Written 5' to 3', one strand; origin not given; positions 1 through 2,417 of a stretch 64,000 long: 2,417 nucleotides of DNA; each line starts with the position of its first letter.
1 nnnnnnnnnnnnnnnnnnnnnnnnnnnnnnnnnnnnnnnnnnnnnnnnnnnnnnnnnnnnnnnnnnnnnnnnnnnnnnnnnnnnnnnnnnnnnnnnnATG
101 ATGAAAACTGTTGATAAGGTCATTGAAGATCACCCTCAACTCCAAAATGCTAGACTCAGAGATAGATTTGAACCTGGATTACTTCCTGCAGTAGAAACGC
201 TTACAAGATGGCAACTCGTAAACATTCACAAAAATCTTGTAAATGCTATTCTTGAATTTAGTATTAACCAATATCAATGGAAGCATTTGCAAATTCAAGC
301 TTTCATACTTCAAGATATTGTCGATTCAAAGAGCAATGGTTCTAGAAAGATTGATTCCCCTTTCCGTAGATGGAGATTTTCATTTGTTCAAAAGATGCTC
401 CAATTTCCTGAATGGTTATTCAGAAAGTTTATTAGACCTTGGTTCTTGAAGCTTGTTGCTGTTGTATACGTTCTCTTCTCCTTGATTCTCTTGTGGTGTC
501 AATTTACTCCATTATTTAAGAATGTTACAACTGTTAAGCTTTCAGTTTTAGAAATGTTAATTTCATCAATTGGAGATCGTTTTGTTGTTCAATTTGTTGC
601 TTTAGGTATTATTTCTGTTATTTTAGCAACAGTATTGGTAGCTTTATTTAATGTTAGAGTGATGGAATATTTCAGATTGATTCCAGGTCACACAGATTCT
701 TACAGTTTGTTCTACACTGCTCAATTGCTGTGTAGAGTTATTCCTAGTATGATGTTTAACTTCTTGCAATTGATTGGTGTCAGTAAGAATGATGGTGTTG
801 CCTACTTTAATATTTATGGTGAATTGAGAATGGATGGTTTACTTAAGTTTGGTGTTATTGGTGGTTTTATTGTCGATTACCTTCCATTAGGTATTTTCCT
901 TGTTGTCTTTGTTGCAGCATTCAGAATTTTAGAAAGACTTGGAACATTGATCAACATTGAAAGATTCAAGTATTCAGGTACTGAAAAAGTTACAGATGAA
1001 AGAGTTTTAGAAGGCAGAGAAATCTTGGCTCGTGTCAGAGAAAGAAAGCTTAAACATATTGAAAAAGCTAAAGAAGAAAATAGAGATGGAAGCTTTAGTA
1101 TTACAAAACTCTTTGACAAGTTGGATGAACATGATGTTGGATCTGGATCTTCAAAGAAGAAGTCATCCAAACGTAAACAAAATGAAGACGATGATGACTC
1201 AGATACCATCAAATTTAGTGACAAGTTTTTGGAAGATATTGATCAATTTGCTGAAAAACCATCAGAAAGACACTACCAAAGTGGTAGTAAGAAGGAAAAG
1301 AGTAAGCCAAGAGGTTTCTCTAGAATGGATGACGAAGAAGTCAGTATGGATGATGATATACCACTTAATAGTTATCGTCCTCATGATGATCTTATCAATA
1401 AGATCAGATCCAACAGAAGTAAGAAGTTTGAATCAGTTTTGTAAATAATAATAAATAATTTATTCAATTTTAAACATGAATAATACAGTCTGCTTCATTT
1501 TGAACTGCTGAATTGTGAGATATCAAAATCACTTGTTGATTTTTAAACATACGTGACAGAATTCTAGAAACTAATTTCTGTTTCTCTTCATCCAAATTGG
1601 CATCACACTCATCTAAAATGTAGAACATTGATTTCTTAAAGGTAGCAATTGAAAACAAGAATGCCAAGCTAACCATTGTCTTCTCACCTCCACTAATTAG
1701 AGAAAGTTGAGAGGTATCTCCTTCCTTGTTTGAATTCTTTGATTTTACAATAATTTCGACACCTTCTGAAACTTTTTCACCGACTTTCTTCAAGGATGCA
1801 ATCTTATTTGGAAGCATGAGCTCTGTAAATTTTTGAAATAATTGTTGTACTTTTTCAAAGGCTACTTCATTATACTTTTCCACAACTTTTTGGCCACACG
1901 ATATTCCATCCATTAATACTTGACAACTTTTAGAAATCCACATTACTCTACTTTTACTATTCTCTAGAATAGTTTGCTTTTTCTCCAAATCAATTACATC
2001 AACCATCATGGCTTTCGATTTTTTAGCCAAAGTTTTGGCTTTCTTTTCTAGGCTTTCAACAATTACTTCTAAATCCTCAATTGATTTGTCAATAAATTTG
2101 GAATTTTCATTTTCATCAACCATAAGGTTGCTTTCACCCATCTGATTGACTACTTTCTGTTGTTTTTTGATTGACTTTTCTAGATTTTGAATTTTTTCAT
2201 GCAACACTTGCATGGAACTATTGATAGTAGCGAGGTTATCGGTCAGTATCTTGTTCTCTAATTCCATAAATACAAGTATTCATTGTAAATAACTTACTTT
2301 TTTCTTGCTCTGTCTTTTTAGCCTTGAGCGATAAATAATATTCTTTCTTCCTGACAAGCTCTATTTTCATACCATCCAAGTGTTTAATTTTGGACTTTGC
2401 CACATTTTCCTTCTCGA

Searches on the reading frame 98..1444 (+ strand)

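Call 67: search_protein_families(library=pfam, proteins=[window:98-1444:+], max_evalue=0.00001)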
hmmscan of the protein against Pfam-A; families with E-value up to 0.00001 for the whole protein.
window:98-1444:+ (448 aa): 1 family
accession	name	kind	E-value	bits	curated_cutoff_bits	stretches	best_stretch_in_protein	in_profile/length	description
PF04791.21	LMBR1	-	3e-32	112.6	31.9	1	3-277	243-509/510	LMBR1-like membrane protein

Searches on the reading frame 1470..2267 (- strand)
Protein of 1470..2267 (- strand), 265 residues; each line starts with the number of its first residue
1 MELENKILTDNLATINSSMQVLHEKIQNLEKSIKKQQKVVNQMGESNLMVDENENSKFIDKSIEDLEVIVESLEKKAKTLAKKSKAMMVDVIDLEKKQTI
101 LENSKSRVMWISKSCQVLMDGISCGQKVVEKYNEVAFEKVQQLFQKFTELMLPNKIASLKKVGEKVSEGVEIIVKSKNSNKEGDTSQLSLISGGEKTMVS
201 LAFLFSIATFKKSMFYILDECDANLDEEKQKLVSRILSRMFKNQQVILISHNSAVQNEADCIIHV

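Call 67: search_protein_families(library=pfam, proteins=[window:1470-2267:-], max_evalue=0.00001)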
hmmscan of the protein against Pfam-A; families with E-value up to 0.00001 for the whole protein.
window:1470-2267:- (265 aa): 1 family
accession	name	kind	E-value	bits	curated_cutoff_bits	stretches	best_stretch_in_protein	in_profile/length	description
PF02463.25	SMC_N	-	2.9e-20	73.1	40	1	27-264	59-210/220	RecF/RecN/SMC N terminal domain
